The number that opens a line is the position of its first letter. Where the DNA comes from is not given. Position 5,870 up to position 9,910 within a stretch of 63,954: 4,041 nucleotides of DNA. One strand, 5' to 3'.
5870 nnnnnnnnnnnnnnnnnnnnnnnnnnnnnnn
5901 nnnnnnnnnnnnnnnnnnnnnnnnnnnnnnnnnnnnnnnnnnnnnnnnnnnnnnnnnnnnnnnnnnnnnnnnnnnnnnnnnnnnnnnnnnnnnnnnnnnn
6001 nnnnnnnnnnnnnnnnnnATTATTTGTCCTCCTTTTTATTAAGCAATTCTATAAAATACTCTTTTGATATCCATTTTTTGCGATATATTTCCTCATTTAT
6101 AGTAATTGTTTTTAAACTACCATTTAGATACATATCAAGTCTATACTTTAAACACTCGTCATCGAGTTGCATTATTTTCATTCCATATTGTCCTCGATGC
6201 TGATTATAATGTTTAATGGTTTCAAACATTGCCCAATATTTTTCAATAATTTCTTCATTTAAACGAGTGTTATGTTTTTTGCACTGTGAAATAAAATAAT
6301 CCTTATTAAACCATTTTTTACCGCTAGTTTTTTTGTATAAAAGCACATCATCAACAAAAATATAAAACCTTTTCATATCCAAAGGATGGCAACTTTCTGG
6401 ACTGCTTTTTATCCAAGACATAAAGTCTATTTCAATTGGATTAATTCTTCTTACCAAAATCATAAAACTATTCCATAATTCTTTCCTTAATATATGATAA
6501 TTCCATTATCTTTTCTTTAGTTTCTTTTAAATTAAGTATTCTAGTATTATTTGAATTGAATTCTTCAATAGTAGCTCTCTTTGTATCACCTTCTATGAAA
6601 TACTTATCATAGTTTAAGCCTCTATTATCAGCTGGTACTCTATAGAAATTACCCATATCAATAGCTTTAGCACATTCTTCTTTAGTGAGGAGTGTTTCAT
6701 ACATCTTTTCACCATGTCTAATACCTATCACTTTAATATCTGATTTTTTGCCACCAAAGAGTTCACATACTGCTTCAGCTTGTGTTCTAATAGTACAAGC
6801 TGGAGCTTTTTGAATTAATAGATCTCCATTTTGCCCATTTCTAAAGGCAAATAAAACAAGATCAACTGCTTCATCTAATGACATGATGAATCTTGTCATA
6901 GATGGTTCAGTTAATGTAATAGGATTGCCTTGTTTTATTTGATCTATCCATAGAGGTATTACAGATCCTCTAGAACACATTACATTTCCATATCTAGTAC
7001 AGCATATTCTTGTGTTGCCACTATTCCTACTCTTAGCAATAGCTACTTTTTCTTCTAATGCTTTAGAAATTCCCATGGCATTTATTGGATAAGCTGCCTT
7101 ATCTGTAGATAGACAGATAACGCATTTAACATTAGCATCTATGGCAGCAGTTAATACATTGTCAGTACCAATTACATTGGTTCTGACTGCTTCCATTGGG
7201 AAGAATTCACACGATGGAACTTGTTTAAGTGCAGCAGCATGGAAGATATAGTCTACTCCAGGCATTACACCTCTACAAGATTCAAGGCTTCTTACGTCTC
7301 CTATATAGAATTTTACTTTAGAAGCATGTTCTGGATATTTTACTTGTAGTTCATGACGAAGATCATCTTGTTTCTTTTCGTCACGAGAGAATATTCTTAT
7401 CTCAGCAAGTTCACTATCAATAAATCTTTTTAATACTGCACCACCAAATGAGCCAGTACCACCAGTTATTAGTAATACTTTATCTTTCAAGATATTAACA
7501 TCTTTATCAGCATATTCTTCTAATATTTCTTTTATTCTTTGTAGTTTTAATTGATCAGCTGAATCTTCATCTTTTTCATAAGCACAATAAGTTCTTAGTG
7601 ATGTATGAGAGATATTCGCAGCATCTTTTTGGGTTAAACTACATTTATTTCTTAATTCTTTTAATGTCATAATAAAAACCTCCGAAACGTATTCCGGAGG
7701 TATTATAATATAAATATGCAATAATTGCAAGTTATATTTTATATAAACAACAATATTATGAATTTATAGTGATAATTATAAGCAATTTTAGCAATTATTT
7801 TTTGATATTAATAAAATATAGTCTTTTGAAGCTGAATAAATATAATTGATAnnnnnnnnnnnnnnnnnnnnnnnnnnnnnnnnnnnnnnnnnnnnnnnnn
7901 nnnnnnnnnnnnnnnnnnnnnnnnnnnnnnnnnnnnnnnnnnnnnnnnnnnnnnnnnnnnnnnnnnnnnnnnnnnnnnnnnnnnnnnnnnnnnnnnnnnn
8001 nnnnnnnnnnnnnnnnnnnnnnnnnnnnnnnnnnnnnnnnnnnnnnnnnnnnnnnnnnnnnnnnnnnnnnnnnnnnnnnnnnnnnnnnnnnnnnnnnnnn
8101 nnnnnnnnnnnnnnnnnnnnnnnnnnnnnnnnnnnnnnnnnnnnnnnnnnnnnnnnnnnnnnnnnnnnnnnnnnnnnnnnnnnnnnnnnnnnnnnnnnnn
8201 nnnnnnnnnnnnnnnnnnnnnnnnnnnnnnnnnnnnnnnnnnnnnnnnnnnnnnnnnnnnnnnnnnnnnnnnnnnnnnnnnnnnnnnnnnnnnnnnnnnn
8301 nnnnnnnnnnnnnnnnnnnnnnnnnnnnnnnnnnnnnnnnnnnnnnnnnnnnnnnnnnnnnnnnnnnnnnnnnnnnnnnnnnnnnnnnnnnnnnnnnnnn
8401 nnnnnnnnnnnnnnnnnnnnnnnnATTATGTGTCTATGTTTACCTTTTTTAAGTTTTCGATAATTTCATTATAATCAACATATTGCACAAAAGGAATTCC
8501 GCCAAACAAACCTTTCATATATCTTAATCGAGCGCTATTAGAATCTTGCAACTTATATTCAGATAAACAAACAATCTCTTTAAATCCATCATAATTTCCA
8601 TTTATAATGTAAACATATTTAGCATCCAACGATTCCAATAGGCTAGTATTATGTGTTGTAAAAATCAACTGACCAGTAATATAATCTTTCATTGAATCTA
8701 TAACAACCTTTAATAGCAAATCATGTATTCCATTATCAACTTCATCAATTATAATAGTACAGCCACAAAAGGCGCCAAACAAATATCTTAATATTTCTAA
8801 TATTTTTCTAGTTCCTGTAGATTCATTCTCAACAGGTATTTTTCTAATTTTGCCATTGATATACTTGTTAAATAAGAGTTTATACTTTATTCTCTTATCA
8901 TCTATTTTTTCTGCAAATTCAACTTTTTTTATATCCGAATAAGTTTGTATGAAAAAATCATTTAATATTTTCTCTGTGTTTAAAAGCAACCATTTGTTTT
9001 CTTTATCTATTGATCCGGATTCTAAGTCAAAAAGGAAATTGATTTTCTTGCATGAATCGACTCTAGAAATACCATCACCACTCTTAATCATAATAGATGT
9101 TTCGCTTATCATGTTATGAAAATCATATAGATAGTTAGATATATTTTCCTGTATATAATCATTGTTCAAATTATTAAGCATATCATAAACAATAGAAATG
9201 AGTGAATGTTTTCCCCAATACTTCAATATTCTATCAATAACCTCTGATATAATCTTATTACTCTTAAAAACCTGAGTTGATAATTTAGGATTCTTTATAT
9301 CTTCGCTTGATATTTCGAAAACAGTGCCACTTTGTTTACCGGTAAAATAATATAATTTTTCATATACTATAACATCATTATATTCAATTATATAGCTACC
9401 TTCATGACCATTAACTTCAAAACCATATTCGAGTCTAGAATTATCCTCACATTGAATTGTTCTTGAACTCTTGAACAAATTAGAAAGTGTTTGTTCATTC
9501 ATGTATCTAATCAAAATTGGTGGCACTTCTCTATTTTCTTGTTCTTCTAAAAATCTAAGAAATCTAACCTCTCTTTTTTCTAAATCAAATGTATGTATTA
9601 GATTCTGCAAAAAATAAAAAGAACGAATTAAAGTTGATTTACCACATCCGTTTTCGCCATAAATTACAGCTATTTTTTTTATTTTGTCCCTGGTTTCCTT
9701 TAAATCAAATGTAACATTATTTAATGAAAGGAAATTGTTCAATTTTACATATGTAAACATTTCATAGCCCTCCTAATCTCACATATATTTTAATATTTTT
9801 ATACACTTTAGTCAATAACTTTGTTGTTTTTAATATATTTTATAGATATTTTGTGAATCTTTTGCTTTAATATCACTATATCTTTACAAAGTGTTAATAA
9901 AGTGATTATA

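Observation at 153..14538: Recombination scar field: three diverged ugd 3' ends and two identically truncated rfbB fragments frame the defence genes and the fnl operon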

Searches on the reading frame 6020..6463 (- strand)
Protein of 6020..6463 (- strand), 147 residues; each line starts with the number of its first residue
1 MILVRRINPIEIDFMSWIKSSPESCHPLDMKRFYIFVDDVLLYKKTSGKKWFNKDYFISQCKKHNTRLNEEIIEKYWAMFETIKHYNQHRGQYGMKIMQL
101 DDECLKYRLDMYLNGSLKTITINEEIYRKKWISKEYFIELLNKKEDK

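Call 7: search_protein_families(library=pfam, proteins=[window:6020-6463:-], max_evalue=0.01)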
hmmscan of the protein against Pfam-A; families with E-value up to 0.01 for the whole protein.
window:6020-6463:- (147 aa): 0 families

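Call 8: search_protein_families(library=padloc, proteins=[window:6020-6463:-], max_evalue=0.01)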
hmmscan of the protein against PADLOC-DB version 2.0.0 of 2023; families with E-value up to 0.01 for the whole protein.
window:6020-6463:- (147 aa): 0 families

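Call 46: search_protein_families(library=pfam, proteins=[window:6020-6463:-], max_evalue=5)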
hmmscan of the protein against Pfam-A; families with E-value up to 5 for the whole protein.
window:6020-6463:- (147 aa): 3 families
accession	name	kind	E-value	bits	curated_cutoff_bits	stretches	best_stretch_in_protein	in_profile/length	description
PF08295.17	Sin3_corepress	-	0.01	16.3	25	1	54-129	12-90/98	Sin3 family co-repressor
PF04839.18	PSRP-3_Ycf65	-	0.068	13.8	25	1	123-144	17-38/48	Plastid and cyanobacterial ribosomal protein (PSRP-3 / Ycf65)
PF07342.17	TscT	-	0.24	12.3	27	1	48-103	25-78/100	TscT toxin protein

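Call 47: search_protein_families(library=phrogs, proteins=[window:6020-6463:-], max_evalue=0.1)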
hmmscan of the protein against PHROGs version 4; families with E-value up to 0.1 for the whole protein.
window:6020-6463:- (147 aa): 1 family
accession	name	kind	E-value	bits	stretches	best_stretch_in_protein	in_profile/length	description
phrog_3439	-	unknown function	0.00054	21.3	1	14-86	8-83/91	-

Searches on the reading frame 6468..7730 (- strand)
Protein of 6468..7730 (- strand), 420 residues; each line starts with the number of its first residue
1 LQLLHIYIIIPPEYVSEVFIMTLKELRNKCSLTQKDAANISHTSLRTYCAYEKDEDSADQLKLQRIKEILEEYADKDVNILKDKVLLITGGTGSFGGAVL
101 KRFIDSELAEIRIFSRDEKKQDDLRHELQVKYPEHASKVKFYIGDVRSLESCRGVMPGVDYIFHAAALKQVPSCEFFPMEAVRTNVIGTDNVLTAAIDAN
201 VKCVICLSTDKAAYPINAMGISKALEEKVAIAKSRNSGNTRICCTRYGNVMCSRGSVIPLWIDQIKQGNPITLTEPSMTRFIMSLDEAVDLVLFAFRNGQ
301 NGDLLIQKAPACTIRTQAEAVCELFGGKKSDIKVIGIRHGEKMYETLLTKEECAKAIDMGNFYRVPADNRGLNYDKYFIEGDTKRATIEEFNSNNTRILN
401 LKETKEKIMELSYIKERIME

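Call 7: search_protein_families(library=pfam, proteins=[window:6468-7730:-], max_evalue=0.01)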
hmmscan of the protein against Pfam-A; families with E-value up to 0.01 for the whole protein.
window:6468-7730:- (420 aa): 12 families
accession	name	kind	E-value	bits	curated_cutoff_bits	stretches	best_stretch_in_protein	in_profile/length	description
PF02719.21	Polysacc_synt_2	-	4.7e-102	341.5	20.2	1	86-365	1-291/293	Polysaccharide biosynthesis protein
PF01370.27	Epimerase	-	1.1e-20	74.6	20.9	1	87-302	2-231/240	NAD dependent epimerase/dehydratase family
PF08485.16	Polysacc_syn_2C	-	1e-19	70.4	25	1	368-415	1-48/48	Polysaccharide biosynthesis protein C-terminal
PF01073.25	3Beta_HSD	-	2.7e-14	53.3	22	1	87-224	1-132/280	3-beta hydroxysteroid dehydrogenase/isomerase family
PF16363.11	GDP_Man_Dehyd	-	2.6e-11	44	27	1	87-210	1-130/332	GDP-mannose 4,6 dehydratase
PF07993.18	NAD_binding_4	-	1.8e-07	31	20.1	1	88-218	1-145/258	Male sterility protein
PF13460.12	NAD_binding_10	-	4.8e-07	30.3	27.2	1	90-213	1-102/184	NAD(P)H-binding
PF01381.28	HTH_3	-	0.0004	20.8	23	1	23-70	1-48/55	Helix-turn-helix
PF08659.16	KR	-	0.00045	20.6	22.6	1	86-171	3-94/180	KR domain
PF04321.23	RmlD_sub_bind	-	0.00059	19.4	27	1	86-210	3-102/287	RmlD substrate binding domain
PF05368.20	NmrA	-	0.0051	16.9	27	1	83-280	2-183/298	NmrA-like family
PF03807.23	F420_oxidored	-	0.0084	17.1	21.6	0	91-132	6-48/94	NADP oxidoreductase coenzyme F420-dependent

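Call 70: search_protein_families(library=ncbifam, proteins=[window:6468-7670:-], max_evalue=1e-10)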
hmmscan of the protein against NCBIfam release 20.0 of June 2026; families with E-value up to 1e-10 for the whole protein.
window:6468-7670:- (400 aa): 6 families
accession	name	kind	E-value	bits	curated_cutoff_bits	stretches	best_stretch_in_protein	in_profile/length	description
TIGR04130.1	FnlA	equivalog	8.6e-144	478.5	730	1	61-395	2-332/337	UDP-N-acetylglucosamine 4,6-dehydratase/5-epimerase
TIGR03589.1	PseB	equivalog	1.4e-84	283.8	407.75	1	61-383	2-319/324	UDP-N-acetylglucosamine 4,6-dehydratase (inverting)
TIGR04180.1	EDH_00030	hypoth_equivalog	9.4e-15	54.4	475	1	67-191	2-123/297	NAD-dependent 4,6-dehydratase LegB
TIGR02622.1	CDP_4_6_dhtase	equivalog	6.1e-12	45.3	278.45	1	62-192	3-132/352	CDP-glucose 4,6-dehydratase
NF011728.1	PRK15181.1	equivalog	2.1e-11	43.4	760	1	60-185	12-137/348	Vi polysaccharide biosynthesis UDP-N-acetylglucosaminuronic acid C-4 epimerase TviC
TIGR03466.1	HpnA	hypoth_equivalog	9.1e-11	41.2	367.65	0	66-190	3-114/327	hopanoid-associated sugar epimerase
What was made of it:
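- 3666..7730 (-): fnl-like operon. It comprises an FnlA-like gene with an N-terminal HTH_3 extension (6468-7730), a 147-aa ORFan (6020-6463), a WecB/FnlC-like 2-epimerase (4864-6018) and a WbcJ/FnlB-like reductase (3666-4859). calls 7, 70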

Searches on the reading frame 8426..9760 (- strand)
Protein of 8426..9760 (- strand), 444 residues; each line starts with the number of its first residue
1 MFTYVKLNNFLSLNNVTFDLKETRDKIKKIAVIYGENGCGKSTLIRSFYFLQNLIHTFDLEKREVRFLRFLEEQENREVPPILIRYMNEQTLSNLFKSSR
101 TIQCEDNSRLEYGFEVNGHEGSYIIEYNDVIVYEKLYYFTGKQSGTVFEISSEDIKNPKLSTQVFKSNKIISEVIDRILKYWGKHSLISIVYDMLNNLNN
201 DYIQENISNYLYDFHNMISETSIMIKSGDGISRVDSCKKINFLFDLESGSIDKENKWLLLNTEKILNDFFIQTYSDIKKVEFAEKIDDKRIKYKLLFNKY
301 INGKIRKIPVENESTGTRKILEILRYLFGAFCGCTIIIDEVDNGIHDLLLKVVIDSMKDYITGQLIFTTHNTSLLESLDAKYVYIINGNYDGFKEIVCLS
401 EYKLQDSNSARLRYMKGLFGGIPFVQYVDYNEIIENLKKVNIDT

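Call 7: search_protein_families(library=pfam, proteins=[window:8426-9760:-], max_evalue=0.01)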
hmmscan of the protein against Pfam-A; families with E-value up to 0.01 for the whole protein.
window:8426-9760:- (444 aa): 7 families
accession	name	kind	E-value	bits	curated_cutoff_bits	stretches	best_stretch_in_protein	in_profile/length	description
PF13304.12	AAA_21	-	1.4e-17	65.2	27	1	30-376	1-304/304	AAA domain, putative AbiEii toxin, Type IV TA system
PF13476.12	AAA_23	-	3.6e-07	31.5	27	1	5-47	2-38/201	AAA domain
PF02463.25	SMC_N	-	3.1e-05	24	40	1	6-380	6-207/220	RecF/RecN/SMC N terminal domain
PF00005.33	ABC_tran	-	4.5e-05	24.5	25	1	14-52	2-35/137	ABC transporter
PF13401.12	AAA_22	-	0.00056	20.7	27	0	28-48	5-25/130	AAA domain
PF13173.12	AAA_14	-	0.0006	20.3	27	0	28-69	2-46/129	AAA domain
PF01637.24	ATPase_2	-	0.0019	18.5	33.2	1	27-81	19-67/225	ATPase domain predominantly from Archaea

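Call 8: search_protein_families(library=padloc, proteins=[window:8426-9760:-], max_evalue=0.01)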
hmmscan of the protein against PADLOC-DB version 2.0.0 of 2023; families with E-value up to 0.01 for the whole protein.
window:8426-9760:- (444 aa): 57 families (the best 25 are shown)
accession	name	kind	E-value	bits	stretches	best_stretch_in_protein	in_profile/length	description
PDLC02335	AbiLi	-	2e-44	150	1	1-433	49-295/326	AbiLi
PDLC02980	AriA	-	1.1e-19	69.6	1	30-376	1-304/304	-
PDLC04182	HEC-01A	-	2.5e-19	67.6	2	301-403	274-379/406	-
PDLC04135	mad3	-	2.3e-18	64.9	1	5-388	5-339/374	mads_3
PDLC04392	PDC-M07A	-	2e-15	54.8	1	1-383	1-359/432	-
PDLC04391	PDC-M07A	-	4.3e-15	53.6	1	4-386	4-360/412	-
PDLC04183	HEC-01A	-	2.8e-12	44.4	2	302-403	274-376/402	-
PDLC04393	PDC-M07A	-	1.2e-11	42.3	1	275-381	253-359/435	-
PDLC04177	HEC-01A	-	2.1e-11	41.5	2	303-381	267-346/393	-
PDLC04179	HEC-01A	-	2.3e-11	41.5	1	294-394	323-424/459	-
PDLC04541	PDC-M25A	-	5.8e-11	40.1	2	268-379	209-314/380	-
PDLC04176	HEC-01A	-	3.1e-10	38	2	301-401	244-346/371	-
PDLC04426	PDC-M12A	-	3.2e-10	37.9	2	12-71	23-80/369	-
PDLC00271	PtuA1|PtuA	-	9.4e-10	36.6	2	5-64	6-60/421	AAA ATPase domain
PDLC04175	HEC-01A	-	9.9e-10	36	1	4-56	8-53/363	-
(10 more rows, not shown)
